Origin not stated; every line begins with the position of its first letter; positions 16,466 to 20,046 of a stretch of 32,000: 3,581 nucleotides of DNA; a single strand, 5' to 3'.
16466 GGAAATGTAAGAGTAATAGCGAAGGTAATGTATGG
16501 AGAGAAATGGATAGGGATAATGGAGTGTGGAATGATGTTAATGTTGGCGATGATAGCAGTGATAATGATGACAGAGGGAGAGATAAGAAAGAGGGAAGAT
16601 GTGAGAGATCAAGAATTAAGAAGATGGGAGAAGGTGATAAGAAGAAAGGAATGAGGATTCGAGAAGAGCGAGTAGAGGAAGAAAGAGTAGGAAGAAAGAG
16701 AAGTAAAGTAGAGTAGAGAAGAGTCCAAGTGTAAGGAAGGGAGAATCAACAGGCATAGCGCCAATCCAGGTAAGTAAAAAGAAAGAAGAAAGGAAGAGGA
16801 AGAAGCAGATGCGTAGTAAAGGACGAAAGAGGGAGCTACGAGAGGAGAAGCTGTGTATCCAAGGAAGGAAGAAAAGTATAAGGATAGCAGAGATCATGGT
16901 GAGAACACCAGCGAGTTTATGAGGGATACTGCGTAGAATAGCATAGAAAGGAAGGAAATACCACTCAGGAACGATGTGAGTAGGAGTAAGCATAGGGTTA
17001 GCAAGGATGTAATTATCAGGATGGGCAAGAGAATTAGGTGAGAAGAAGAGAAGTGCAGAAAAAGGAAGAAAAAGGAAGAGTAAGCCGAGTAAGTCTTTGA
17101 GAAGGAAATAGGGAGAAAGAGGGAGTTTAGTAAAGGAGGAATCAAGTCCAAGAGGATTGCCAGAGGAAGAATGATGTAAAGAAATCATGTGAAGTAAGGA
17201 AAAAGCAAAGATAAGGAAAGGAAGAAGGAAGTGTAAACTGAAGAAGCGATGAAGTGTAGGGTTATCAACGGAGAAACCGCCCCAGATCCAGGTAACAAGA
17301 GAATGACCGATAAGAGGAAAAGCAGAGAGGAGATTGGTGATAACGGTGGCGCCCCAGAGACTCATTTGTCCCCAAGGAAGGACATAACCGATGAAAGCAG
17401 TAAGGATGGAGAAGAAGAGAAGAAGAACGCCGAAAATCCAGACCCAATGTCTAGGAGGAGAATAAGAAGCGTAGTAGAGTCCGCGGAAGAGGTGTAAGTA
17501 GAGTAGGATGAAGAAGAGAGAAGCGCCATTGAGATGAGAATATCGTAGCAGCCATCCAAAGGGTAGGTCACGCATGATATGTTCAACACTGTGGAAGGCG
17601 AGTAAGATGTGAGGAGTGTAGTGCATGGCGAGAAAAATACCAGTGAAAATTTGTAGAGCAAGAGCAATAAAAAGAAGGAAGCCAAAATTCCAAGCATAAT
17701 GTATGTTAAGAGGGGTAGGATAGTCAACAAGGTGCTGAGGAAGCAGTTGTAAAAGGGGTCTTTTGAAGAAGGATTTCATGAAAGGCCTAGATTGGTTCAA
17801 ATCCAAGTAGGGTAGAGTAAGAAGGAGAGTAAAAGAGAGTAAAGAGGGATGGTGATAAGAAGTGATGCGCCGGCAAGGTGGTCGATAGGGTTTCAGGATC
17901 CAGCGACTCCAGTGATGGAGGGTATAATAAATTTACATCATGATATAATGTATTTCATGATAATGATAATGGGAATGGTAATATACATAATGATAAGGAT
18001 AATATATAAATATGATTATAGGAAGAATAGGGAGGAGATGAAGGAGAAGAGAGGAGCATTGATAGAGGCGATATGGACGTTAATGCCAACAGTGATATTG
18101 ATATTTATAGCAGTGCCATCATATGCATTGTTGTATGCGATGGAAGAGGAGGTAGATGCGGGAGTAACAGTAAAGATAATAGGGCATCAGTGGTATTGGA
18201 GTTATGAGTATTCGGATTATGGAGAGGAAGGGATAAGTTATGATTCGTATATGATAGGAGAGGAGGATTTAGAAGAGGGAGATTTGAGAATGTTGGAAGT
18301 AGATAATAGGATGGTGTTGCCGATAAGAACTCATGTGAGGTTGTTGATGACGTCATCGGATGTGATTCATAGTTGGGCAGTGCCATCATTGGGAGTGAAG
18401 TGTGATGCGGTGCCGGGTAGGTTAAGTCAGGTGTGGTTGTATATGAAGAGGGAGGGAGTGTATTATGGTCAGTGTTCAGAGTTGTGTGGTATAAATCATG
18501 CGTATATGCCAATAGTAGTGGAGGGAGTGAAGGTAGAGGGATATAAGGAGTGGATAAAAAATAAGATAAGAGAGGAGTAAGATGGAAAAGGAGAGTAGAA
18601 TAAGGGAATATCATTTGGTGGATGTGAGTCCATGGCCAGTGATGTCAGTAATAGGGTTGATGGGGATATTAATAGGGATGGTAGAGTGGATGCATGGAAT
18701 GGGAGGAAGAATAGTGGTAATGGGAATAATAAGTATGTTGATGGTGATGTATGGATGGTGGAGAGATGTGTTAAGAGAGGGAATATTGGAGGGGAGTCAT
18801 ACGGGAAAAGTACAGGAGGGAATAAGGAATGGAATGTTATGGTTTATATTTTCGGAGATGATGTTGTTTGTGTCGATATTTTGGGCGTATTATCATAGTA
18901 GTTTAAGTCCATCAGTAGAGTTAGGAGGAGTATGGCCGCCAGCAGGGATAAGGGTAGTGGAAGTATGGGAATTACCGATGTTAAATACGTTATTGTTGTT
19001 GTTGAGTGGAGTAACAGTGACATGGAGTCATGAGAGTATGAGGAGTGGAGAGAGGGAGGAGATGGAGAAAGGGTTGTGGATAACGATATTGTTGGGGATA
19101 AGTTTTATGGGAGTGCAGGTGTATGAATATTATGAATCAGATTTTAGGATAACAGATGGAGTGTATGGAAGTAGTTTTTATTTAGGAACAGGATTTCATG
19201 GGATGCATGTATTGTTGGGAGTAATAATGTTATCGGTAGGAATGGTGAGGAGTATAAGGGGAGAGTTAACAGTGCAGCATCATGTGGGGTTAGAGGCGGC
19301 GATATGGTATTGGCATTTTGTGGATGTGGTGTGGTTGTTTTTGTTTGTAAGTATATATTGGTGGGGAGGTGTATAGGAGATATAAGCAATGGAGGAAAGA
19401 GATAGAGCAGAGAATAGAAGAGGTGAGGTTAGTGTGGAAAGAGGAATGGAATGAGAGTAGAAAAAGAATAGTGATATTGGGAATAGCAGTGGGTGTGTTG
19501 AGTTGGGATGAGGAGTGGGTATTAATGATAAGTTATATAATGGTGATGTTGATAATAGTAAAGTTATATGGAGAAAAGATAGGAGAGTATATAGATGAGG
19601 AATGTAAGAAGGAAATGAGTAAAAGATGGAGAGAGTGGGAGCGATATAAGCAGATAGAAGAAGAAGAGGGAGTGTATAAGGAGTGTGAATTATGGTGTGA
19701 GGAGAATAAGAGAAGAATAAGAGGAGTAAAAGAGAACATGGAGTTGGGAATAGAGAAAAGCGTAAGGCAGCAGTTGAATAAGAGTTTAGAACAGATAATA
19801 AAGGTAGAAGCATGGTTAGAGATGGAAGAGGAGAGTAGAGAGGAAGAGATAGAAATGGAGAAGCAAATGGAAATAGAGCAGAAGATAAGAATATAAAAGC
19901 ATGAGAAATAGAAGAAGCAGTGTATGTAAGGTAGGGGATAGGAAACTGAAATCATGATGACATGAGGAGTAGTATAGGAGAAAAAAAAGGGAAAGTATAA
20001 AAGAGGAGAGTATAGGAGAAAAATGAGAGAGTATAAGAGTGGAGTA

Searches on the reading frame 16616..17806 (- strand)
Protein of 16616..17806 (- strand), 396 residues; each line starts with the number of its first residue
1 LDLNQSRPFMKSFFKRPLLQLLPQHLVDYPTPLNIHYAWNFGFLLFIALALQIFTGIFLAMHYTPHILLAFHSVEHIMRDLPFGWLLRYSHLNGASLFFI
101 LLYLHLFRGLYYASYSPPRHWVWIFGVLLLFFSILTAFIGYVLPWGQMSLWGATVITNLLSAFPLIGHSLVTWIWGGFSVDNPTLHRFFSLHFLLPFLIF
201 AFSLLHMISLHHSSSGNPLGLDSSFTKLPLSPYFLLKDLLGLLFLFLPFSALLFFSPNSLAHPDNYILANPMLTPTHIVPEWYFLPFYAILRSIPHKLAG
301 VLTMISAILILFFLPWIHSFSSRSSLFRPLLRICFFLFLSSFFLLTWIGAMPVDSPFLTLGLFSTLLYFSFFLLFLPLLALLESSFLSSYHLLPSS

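Call 13: search_protein_families(library=pfam, max_evalue=0.1, proteins=[window:16616-17806:-])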
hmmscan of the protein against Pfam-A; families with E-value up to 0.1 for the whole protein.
window:16616-17806:- (396 aa): 3 families
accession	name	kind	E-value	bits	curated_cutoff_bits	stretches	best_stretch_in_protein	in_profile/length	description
PF00033.24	Cytochrome_B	-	2.1e-74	249.9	27.2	1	27-212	2-187/189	Cytochrome b/b6/petB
PF13631.11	Cytochrom_B_N_2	-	1.4e-41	142.7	27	1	97-263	2-169/169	Cytochrome b(N-terminal)/b6/petB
PF00032.22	Cytochrom_B_C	-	3.7e-36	123.9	20.7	1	269-369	2-102/102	Cytochrome b(C-terminal)/b6/petD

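Call 14: find_homologous_proteins(query=window:16616-17806:-, max_evalue=1e-30)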
Query window:16616-17806:- (396 aa): 8000 proteins with E <= 1e-30 among 8000 candidates; the best 120 are listed.
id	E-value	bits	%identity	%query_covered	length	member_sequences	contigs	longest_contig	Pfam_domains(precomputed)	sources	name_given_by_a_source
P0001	1.3e-215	735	87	98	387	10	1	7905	PF00033.25,PF00032.23,PF13631.12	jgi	-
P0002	9.8e-166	570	66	94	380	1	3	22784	PF00033.25,PF00032.23,PF13631.12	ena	-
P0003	2.4e-165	569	66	95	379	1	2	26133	PF00033.25,PF00032.23,PF13631.12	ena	-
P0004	1.7e-164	566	65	93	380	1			PF00033.25,PF00032.23,PF13631.12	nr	nr:apocytochrome b [Gracilaria changii]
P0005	2.5e-164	566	65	95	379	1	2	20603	PF00033.25,PF00032.23,PF13631.12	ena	-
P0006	3.1e-164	565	66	94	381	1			PF00033.25,PF00032.23,PF13631.12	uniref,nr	uniref:Cytochrome b n=1 Tax=Riquetophycus sp. HSY-2014a TaxID=1488470 RepID=A0A0E3DBS5_9FLOR|nr:apoc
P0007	5.0e-164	565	64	94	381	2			PF00033.25,PF00032.23,PF13631.12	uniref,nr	uniref:apocytochrome b n=1 Tax=Polyopes affinis TaxID=194519 RepID=UPI0020284380|nr:apocytochrome b 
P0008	8.0e-164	564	66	93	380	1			PF00033.25,PF00032.23,PF13631.12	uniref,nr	uniref:apocytochrome b n=1 Tax=Gracilaria baiana TaxID=2873517 RepID=UPI001D0FEF22|nr:apocytochrome 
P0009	1.6e-163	563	66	93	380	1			PF00033.25,PF00032.23,PF13631.12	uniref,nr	uniref:apocytochrome b n=1 Tax=Gracilaria domingensis TaxID=172961 RepID=UPI001D12ECCE|nr:apocytochr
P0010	2.0e-163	563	65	93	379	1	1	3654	PF00033.25,PF00032.23,PF13631.12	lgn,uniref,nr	uniref:Cytochrome b n=2 Tax=Gracilaria tenuistipitata TaxID=2510778 RepID=A0A2S1PUQ0_GRATE|nr:cytoch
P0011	2.1e-163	563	65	95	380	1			PF00033.25,PF00032.23,PF13631.12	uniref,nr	uniref:apocytochrome b n=1 Tax=Gracilaria cervicornis TaxID=172960 RepID=UPI001D12357E|nr:apocytochr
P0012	2.3e-163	562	65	93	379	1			PF00033.25,PF00032.23,PF13631.12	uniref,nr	uniref:Cytochrome b n=1 Tax=Gracilaria tenuistipitata TaxID=2510778 RepID=A0A678PDT6_GRATE|nr:cytoch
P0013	2.3e-163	562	64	94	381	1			PF00033.25,PF00032.23,PF13631.12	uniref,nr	uniref:Cytochrome b n=1 Tax=Ahnfeltia plicata TaxID=28023 RepID=A0A0A7A7Q2_9FLOR|nr:apocytochrome b 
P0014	2.5e-163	562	65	94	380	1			PF00033.25,PF00032.23,PF13631.12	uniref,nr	uniref:Cytochrome b n=1 Tax=Gracilariopsis longissima TaxID=172976 RepID=A0A345UBI8_9FLOR|nr:apocyto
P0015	2.6e-163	562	64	95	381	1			PF00033.25,PF00032.23,PF13631.12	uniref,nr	uniref:Cytochrome b n=1 Tax=Sarcopeltis skottsbergii TaxID=2765380 RepID=A0A7M3VH25_SARSK|nr:apocyto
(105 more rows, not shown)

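Call 17: find_encoding_contigs(protein=P0001, flank=10000, max_places=6)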
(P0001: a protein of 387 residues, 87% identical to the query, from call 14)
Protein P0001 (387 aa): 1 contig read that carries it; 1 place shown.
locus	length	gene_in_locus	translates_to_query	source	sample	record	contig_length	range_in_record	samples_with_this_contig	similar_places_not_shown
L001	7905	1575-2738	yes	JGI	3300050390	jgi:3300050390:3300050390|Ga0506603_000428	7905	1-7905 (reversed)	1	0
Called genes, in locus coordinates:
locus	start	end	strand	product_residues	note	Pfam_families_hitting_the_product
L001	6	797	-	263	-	PF00510:COX3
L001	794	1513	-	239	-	PF02790:COX2_TM, PF00116:COX2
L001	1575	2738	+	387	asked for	PF00033:Cytochrome_B, PF13631:Cytochrom_B_N_2, PF00032:Cytochrom_B_C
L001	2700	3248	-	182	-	PF00499:Oxidored_q3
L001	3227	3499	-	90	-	-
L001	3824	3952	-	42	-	-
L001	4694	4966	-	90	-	-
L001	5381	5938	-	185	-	PF01578:Cytochrom_C_asm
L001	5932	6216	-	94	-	PF00420:Oxidored_q2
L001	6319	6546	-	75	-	-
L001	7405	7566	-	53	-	-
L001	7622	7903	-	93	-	?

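Call 21: find_encoding_contigs(protein=P0003, flank=10000, max_places=2)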
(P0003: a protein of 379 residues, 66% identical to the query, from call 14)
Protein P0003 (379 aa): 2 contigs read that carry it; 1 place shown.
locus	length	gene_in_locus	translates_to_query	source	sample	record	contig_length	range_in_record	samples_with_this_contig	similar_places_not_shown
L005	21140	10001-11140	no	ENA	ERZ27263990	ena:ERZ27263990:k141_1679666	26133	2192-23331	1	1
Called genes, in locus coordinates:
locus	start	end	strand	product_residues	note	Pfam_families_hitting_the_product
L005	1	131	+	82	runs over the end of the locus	-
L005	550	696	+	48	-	-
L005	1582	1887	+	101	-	PF00420:Oxidored_q2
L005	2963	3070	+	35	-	-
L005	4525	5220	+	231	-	PF00189:Ribosomal_S3_C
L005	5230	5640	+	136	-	PF00252:Ribosomal_L16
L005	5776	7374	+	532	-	PF00115:COX1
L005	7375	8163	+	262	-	PF02790:COX2_TM, PF00116:COX2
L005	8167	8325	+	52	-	-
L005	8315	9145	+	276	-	PF00510:COX3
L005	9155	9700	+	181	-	PF05405:Mt_ATP-synt_B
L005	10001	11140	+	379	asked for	PF00033:Cytochrome_B, PF13631:Cytochrom_B_N_2, PF00032:Cytochrom_B_C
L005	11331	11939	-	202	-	PF00499:Oxidored_q3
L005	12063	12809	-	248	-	PF13085:Fer2_3, PF13237:Fer4_10 (weak), PF13183:Fer4_8, PF13534:Fer4_17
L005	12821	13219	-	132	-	PF01127:Sdh_cyt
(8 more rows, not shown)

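Call 37: list_cluster_members(proteins=[window:16619-17779:-, window:4602-6317:+, window:18582-19373:+, window:8898-9899:+, window:17849-18577:+])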
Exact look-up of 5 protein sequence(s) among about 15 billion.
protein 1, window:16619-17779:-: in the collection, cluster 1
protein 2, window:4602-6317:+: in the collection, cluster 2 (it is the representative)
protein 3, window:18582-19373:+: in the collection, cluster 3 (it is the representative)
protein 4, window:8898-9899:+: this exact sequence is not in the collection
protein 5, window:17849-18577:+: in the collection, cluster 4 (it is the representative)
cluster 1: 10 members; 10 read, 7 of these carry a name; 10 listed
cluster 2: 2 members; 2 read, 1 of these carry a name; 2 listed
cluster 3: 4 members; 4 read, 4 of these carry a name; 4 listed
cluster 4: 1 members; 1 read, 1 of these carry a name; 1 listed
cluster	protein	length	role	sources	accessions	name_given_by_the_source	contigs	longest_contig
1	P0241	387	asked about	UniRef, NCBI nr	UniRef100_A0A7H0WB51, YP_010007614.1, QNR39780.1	Cytochrome b n=1 Tax=Galdieria phlegrea TaxID=1389228 RepID=A0A7H0WB51_9RHOD | cytochrome b [Galdieria phlegrea]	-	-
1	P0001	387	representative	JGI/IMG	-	-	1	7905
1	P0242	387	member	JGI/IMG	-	quinol-cytochrome oxidoreductase complex cytochrome b subunit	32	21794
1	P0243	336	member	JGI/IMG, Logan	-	quinol-cytochrome oxidoreductase complex cytochrome b subunit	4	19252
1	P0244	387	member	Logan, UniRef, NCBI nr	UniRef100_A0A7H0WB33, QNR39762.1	Cytochrome b n=1 Tax=Galdieria sulphuraria TaxID=130081 RepID=A0A7H0WB33_GALSU | cytochrome b [Galdieria yellowstonensis]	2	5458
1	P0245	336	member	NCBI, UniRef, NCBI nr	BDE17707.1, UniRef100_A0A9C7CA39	cytochrome b (mitochondrion) [Galdieria partita] | Cytochrome b n=1 Tax=Galdieria partita TaxID=83374 RepID=A0A9C7CA39_9RHOD | cytochrome b [Galdieria partita]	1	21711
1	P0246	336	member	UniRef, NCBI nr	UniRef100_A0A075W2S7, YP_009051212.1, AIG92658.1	Cytochrome b n=1 Tax=Galdieria sulphuraria TaxID=130081 RepID=A0A075W2S7_GALSU | cytochrome b [Galdieria sulphuraria]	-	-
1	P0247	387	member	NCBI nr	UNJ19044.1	apocytochrome b [Galdieria sp.]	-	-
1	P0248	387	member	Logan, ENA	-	-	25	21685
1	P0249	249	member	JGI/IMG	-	-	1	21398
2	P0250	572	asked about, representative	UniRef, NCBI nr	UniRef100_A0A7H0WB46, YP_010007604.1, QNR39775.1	NADH-ubiquinone oxidoreductase chain 5 n=1 Tax=Galdieria phlegrea TaxID=1389228 ... | NADH dehydrogenase subunit 5 [Galdieria phlegrea]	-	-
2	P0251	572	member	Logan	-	-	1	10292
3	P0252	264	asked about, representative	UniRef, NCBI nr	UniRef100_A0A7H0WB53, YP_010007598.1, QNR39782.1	Cytochrome c oxidase subunit 3 n=1 Tax=Galdieria phlegrea TaxID=1389228 ... | cytochrome c oxidase subunit III [Galdieria phlegrea]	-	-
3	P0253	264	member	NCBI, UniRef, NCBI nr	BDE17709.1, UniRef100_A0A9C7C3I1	cytochrome c oxidase subunit III (mitochondrion) [Galdieria partita] | Cytochrome c oxidase subunit 3 n=1 Tax=Galdieria partita TaxID=83374 ... | cytochrome c oxidase subunit III [Galdieria partita]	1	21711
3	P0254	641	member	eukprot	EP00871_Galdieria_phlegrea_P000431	jgi/Galph1/1389/GphlegSOOS_G81.1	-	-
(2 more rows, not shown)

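Call 38: find_encoding_contigs(protein=window:16616-17779:-, flank=10000, max_places=6)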
Protein window:16616-17779:- (387 aa): no gene with exactly this product is on record in the collection.

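Call 39: find_encoding_contigs(protein=P0242, flank=10000, max_places=4)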
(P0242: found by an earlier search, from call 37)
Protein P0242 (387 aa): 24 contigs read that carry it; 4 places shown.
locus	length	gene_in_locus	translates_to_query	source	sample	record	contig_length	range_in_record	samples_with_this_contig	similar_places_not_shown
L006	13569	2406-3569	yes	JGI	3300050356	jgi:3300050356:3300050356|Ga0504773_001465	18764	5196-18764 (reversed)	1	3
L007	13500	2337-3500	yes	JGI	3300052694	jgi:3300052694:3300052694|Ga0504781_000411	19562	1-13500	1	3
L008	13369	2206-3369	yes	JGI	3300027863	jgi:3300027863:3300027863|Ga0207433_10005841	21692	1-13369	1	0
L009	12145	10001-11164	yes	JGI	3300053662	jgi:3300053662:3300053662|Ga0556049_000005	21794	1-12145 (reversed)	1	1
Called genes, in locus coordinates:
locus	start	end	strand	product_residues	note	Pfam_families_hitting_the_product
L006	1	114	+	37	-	?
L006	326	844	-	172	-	-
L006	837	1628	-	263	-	PF00510:COX3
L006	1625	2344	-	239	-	PF02790:COX2_TM, PF00116:COX2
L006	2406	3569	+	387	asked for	PF00033:Cytochrome_B, PF13631:Cytochrom_B_N_2, PF00032:Cytochrom_B_C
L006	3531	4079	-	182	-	PF00499:Oxidored_q3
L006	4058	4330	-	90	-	-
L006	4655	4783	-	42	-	-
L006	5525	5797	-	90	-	-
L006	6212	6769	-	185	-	PF01578:Cytochrom_C_asm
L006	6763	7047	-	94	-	PF00420:Oxidored_q2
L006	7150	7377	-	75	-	-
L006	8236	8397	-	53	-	-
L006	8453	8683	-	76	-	PF00137:ATP-synt_C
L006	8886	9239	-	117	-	PF00507:Oxidored_q4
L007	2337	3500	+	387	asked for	PF00033:Cytochrome_B, PF13631:Cytochrom_B_N_2, PF00032:Cytochrom_B_C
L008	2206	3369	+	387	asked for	PF00033:Cytochrome_B, PF13631:Cytochrom_B_N_2, PF00032:Cytochrom_B_C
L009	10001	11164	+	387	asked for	PF00033:Cytochrome_B, PF13631:Cytochrom_B_N_2, PF00032:Cytochrom_B_C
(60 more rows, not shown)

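Call 40: find_encoding_contigs(protein=P0245, flank=10000, max_places=2)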
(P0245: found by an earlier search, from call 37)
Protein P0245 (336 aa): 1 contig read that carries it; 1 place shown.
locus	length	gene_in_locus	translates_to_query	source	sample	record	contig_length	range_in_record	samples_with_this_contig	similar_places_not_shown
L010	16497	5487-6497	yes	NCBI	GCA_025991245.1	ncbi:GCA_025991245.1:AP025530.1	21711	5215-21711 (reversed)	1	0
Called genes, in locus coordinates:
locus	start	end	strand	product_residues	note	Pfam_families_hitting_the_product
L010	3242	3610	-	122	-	-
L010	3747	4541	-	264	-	PF00510:COX3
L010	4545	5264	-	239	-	PF02790:COX2_TM, PF00116:COX2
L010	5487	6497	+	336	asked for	PF00033:Cytochrome_B, PF13631:Cytochrom_B_N_2, PF00032:Cytochrom_B_C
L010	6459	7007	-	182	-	PF00499:Oxidored_q3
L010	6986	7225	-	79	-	-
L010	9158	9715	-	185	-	PF01578:Cytochrom_C_asm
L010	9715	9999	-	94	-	PF00420:Oxidored_q2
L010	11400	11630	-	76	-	PF00137:ATP-synt_C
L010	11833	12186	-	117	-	PF00507:Oxidored_q4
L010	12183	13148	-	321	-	PF00146:NADHdh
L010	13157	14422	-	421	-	PF00361:Proton_antipo_M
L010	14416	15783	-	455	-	PF00361:Proton_antipo_M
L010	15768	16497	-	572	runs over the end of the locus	PF00361:Proton_antipo_M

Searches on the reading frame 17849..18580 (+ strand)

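Call 13: search_protein_families(library=pfam, max_evalue=0.1, proteins=[window:17849-18580:+])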
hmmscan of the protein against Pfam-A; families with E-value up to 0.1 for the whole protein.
window:17849-18580:+ (243 aa): 5 families
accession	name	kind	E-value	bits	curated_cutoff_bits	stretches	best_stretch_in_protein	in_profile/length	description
PF00116.26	COX2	-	2.3e-62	208.7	22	1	107-227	2-120/120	Cytochrome C oxidase subunit II, periplasmic domain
PF02790.20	COX2_TM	-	3.9e-26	91.5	22.8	1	9-94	2-88/88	Cytochrome C oxidase subunit II, transmembrane domain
PF05230.16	MASE2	-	0.0083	16.6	25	1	19-95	14-88/89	MASE2 domain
PF06570.16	DUF1129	-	0.03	14.3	29.1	1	35-118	118-199/207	Protein of unknown function (DUF1129)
PF16481.10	DUF5058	-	0.034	14.2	28.2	1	34-92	115-173/222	Domain of unknown function (DUF5058)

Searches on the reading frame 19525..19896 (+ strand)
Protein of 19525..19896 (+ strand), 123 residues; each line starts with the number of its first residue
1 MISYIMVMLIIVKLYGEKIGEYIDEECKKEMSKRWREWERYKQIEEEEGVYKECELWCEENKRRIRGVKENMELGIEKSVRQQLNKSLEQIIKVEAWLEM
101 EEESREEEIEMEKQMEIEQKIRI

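Call 13: search_protein_families(library=pfam, max_evalue=0.1, proteins=[window:19525-19896:+])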
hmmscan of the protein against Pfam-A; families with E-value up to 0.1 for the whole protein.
window:19525-19896:+ (123 aa): 1 family
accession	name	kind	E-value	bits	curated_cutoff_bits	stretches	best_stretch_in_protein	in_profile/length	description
PF12115.13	Salp15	-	0.03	15.1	27.8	1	18-73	40-87/111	Salivary protein of 15kDa inhibits CD4+ T cell activation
